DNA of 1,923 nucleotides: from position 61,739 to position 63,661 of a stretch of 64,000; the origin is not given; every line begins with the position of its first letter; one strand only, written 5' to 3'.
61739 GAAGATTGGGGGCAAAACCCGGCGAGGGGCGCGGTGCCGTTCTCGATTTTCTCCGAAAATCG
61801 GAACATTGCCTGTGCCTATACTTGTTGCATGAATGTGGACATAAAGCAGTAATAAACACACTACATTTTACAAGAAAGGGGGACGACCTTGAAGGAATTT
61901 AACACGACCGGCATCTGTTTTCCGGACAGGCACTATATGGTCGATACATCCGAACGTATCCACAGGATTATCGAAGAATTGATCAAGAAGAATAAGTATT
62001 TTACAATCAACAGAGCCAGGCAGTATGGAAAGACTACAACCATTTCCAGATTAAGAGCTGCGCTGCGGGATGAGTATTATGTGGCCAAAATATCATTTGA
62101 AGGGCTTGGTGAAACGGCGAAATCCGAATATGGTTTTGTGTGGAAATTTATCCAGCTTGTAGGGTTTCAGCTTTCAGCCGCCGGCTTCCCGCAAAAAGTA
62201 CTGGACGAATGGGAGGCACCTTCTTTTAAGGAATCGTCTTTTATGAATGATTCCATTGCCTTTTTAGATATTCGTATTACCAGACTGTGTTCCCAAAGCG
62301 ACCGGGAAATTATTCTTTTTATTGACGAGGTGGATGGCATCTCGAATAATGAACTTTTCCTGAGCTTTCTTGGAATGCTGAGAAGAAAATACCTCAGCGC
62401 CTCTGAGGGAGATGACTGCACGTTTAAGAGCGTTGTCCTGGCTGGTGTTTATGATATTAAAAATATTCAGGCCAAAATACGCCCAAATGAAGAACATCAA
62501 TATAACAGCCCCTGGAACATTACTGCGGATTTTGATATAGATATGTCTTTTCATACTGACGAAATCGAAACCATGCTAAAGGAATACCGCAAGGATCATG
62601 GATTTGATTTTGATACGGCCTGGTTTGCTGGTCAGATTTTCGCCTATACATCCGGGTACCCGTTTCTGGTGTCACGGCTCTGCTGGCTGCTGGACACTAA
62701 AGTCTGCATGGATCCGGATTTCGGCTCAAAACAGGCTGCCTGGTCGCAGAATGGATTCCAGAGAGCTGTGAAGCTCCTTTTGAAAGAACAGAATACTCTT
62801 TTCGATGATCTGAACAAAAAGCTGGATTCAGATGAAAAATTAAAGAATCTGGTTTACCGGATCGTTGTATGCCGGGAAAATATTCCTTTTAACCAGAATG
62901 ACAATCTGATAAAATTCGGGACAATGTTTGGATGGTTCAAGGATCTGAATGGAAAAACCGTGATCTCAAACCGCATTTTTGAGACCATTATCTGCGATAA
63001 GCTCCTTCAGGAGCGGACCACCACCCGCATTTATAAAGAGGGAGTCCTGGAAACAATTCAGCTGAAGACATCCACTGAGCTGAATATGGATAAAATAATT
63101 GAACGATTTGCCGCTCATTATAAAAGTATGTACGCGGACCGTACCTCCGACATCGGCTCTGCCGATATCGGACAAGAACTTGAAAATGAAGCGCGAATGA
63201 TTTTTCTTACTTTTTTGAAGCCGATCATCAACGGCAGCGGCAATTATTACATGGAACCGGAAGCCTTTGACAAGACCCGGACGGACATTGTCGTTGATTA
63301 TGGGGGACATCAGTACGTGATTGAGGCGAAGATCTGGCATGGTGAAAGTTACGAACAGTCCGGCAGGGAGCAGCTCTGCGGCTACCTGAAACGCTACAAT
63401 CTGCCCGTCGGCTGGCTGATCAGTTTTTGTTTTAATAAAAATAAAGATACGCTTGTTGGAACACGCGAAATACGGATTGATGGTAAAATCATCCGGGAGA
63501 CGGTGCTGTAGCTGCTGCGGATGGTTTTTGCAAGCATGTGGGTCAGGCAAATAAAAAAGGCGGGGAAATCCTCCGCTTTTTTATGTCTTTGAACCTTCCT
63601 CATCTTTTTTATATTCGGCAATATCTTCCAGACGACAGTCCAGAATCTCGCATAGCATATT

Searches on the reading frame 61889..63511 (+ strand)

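Call 78: search_protein_families(library=padloc, proteins=[window:61889-63511:+], max_evalue=0.001)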
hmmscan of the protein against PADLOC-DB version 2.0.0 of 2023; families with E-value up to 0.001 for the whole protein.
window:61889-63511:+ (540 aa): 1 family
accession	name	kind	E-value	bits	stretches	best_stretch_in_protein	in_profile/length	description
PDLC05036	PDC-S54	-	0.0002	18.9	1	432-500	270-336/410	-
